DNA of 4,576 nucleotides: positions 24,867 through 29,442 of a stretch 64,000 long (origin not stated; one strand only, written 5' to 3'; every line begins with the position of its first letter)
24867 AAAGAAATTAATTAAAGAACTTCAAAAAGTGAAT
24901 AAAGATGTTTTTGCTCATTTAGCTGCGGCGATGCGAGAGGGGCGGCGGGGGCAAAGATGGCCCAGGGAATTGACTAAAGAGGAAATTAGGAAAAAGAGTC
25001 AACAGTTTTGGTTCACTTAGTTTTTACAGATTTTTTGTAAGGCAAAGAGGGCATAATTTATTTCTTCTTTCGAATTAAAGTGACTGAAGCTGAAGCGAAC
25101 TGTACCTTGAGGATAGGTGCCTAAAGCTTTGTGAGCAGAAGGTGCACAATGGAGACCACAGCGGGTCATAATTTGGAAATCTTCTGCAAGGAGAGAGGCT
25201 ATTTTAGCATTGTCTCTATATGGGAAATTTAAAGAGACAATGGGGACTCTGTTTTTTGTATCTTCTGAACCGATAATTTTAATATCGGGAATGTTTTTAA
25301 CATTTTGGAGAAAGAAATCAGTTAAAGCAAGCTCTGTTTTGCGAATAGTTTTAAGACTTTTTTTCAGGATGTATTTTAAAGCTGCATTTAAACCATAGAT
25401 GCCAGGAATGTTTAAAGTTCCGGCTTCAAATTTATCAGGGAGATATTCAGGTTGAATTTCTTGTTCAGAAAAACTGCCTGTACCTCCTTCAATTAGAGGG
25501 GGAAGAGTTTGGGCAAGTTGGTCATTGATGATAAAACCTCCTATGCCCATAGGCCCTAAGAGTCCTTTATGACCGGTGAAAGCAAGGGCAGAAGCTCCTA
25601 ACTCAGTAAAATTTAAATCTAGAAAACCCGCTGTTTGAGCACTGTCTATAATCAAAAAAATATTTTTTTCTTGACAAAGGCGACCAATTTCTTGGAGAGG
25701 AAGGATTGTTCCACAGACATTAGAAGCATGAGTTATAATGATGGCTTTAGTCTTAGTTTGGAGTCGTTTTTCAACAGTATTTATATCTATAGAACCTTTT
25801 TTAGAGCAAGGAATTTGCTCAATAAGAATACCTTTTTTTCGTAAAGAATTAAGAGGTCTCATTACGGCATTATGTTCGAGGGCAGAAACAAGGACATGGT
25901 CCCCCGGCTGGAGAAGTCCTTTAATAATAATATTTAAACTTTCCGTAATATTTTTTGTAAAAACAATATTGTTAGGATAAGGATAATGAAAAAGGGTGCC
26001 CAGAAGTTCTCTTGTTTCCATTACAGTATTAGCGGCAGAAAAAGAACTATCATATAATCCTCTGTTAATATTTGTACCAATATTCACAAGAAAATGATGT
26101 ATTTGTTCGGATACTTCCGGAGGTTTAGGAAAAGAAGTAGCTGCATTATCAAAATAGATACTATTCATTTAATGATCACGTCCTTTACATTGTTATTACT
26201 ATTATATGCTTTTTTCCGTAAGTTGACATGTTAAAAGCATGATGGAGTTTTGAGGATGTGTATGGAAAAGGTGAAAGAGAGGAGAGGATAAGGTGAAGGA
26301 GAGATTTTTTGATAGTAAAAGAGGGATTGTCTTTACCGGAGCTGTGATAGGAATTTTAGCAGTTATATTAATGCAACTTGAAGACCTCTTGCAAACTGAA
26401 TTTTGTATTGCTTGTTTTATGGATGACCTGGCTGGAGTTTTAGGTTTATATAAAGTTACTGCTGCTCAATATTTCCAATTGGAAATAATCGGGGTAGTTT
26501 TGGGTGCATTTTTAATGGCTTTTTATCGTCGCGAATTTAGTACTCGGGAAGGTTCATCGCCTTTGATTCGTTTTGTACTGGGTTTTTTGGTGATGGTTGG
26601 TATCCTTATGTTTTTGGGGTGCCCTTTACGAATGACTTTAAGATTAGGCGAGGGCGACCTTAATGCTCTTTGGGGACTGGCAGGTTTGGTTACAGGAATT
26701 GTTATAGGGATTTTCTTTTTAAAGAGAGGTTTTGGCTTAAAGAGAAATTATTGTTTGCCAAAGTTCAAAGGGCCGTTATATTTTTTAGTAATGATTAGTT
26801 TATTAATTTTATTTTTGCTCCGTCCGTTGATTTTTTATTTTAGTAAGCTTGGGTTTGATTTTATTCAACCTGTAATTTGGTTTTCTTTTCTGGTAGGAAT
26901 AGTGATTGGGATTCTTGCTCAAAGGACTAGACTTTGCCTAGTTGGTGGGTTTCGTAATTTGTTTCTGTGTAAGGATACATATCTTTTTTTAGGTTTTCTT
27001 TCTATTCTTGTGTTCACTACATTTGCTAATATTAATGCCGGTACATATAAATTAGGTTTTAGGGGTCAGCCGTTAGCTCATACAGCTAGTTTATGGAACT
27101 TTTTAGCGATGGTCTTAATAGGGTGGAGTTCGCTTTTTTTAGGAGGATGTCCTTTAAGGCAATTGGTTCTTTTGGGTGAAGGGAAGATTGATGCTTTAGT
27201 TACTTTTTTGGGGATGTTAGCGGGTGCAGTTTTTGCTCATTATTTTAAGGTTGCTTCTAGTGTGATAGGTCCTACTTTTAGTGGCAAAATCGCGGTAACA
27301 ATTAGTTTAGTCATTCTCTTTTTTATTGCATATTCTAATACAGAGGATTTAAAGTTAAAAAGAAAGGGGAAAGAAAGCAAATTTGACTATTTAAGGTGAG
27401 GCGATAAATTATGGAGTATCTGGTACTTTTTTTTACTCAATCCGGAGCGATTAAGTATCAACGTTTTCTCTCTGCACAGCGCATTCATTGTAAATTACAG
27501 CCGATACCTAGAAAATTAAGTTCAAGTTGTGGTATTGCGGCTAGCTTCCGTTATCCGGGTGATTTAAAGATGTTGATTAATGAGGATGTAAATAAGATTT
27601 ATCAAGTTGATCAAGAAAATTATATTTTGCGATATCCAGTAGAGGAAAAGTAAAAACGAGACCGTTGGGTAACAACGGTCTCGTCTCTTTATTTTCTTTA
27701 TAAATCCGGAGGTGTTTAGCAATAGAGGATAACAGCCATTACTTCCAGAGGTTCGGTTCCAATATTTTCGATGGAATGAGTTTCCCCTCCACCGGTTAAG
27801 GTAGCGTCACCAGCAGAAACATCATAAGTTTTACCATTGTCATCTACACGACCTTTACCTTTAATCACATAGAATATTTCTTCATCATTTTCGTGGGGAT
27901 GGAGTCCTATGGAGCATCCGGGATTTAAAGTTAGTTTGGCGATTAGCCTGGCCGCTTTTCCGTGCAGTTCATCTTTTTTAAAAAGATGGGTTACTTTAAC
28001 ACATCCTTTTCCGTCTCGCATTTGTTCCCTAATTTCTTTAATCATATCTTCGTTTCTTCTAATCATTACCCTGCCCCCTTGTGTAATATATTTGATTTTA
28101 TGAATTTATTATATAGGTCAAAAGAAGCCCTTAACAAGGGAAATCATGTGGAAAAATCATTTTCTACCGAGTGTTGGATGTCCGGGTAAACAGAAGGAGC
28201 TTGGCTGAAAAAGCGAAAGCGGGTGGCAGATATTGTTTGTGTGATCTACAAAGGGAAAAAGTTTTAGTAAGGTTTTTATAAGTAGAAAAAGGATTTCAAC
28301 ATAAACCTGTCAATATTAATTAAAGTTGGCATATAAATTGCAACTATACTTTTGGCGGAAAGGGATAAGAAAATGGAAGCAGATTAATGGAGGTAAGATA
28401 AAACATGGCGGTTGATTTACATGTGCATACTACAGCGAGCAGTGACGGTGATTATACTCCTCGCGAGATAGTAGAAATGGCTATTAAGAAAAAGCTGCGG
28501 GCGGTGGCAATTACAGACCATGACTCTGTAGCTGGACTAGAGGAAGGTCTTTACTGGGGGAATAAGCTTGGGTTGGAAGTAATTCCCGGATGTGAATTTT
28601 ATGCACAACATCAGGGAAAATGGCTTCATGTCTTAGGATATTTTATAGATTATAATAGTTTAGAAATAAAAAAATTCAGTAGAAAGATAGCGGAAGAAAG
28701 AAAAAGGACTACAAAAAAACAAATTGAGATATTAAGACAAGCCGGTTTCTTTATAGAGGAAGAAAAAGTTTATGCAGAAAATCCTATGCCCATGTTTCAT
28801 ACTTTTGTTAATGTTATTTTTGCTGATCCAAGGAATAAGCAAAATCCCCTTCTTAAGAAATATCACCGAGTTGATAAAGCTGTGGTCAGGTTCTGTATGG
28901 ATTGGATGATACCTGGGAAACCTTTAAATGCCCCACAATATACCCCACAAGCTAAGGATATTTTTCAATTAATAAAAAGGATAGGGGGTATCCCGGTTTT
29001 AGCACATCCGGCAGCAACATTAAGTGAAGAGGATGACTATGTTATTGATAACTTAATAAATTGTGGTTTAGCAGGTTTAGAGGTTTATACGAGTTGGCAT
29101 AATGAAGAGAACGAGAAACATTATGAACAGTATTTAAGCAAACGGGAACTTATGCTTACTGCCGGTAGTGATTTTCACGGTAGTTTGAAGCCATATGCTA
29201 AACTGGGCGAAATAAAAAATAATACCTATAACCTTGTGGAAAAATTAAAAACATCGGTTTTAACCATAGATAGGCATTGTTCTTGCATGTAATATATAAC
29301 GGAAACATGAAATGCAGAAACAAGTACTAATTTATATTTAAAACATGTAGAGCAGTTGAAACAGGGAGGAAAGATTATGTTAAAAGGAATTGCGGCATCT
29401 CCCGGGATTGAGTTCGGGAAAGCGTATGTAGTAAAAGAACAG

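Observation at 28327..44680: RuBisCO-like protein inside a sigma-54-driven Gat-family PTS cluster with a private EI, two HPr copies and thiol/sulfur-redox proteins: candidate undescribed catabolic pathway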

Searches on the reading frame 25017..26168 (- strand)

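Call 70: search_protein_families(library=pfam, proteins=[window:25017-26168:-], max_evalue=0.001)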
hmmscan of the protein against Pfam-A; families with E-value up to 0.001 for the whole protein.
window:25017-26168:- (383 aa): 5 families
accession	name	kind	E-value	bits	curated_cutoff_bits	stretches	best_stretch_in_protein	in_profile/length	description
PF00266.25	Aminotran_5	-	8.8e-90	301.8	21.5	1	4-371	1-369/371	Aminotransferase class-V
PF00155.27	Aminotran_1_2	-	6.5e-12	45.7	19.7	1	64-177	65-187/361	Aminotransferase class I and II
PF01041.23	DegT_DnrJ_EryC1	-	5.8e-10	39.4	19.8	1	68-214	42-185/360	DegT/DnrJ/EryC1/StrS aminotransferase family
PF01212.27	Beta_elim_lyase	-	2.8e-08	33.9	27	1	67-210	49-207/288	Beta-eliminating lyase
PF01053.26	Cys_Met_Meta_PP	-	7.4e-06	25.2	27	1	80-183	82-181/381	Cys/Met metabolism PLP-dependent enzyme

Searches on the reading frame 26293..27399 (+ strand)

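Call 70: search_protein_families(library=pfam, proteins=[window:26293-27399:+], max_evalue=0.001)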
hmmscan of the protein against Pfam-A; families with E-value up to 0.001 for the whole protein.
window:26293-27399:+ (368 aa): 1 family
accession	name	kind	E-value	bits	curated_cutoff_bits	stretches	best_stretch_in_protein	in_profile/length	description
PF04143.19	Sulf_transp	-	3.2e-15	56.9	27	2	211-322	1-110/310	Sulphur transport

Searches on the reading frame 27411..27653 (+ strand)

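Call 70: search_protein_families(library=pfam, proteins=[window:27411-27653:+], max_evalue=0.001)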
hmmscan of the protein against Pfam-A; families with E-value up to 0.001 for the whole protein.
window:27411-27653:+ (80 aa): 1 family
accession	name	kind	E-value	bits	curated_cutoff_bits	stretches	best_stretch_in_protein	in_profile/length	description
PF11823.13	Se_S_carrier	-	2.7e-11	43.2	25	1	2-53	1-51/69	Putative Se/S carrier protein-like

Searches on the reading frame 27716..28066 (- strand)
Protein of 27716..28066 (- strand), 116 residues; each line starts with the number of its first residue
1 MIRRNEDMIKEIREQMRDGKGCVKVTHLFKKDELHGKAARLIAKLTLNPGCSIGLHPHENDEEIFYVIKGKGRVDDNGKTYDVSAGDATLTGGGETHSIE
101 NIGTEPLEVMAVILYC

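Call 70: search_protein_families(library=pfam, proteins=[window:27716-28066:-], max_evalue=0.001)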
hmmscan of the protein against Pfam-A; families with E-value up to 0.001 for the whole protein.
window:27716-28066:- (116 aa): 6 families
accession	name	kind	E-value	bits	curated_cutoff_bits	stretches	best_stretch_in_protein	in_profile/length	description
PF07883.17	Cupin_2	-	1.6e-18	66.6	27.2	1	45-112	3-69/70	Cupin domain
PF02311.25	AraC_binding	-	1.7e-08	34.8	21.1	1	53-110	16-72/135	AraC-like ligand binding domain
PF01050.24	MannoseP_isomer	-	1.2e-07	32.4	23.6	1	39-112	27-100/116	Mannose-6-phosphate isomerase C-terminal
PF00190.28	Cupin_1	-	1.4e-05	25.2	22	1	42-110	35-111/151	Cupin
PF14667.12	Polysacc_synt_C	-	9.1e-05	23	28.7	1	45-110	23-96/111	Polysaccharide biosynthesis C-terminal domain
PF05899.18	Cupin_3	-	0.00065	19.8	23.5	0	62-89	26-54/74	EutQ-like cupin domain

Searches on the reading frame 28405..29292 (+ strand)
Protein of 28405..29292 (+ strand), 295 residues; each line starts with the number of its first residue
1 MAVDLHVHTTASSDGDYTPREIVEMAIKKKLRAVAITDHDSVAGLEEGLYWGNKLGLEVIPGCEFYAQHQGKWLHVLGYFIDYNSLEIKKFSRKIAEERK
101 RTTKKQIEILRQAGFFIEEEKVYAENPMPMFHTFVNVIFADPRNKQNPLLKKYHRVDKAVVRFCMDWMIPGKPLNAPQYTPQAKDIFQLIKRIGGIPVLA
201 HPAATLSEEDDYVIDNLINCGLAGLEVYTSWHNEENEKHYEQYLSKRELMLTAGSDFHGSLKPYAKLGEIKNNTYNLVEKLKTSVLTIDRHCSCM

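Call 4: search_protein_families(library=pfam, proteins=[window:28405-29292:+])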
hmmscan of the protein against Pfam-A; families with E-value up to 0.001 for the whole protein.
window:28405-29292:+ (295 aa): 1 family
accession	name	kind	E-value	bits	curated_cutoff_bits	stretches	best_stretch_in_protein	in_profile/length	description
PF02811.25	PHP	-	2e-15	57.9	26.4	1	4-90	1-71/164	PHP domain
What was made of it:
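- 28405..29292 (+): PHP-family phosphoesterase. PF02811, E = 2e-15 (call 4).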

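Call 16: search_protein_families(library=ncbifam, proteins=[window:28405-29292:+], max_evalue=0.00001)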
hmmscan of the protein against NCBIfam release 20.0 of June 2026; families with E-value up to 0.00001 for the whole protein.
window:28405-29292:+ (295 aa): 8 families
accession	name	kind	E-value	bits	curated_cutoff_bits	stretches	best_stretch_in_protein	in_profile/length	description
NF041577.1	nside_bi_sphtase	equivalog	4.7e-34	117.8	400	1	2-272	3-264/276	3',5'-nucleoside bisphosphate phosphatase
NF047791.1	RNaseRnm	equivalog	2.7e-26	92.5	375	1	2-268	2-259/275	RNase RNM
NF041661.1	Cycl_ph_dihydrol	equivalog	1.3e-24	86.9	500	2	4-123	1-121/259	phosphoribosyl 1,2-cyclic phosphate 1,2-diphosphodiesterase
NF038032.1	CehA_McbA_metalo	domain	7.1e-14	51.9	80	1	2-71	4-72/315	CehA/McbA family metallohydrolase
NF045780.1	TrlF_fam_ATP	equivalog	9.1e-13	47.8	350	1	4-105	9-127/944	TrlF family AAA-like ATPase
NF004225.0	PRK05672.1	subfamily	1.9e-07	29.5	939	1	4-109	8-114/1047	error-prone DNA polymerase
NF004981.0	PRK06361.1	equivalog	4.5e-07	29.4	117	1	3-47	2-45/217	histidinol phosphate phosphatase domain-containing protein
NF001688.0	PRK00448.1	equivalog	7.2e-07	27.1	873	1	3-70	339-407/1445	PolC-type DNA polymerase III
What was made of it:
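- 28405..29292 (+): Best NCBIfam hit is 3',5'-nucleoside bisphosphate phosphatase, 118 bits, far below the 400-bit cut-off (call 16).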
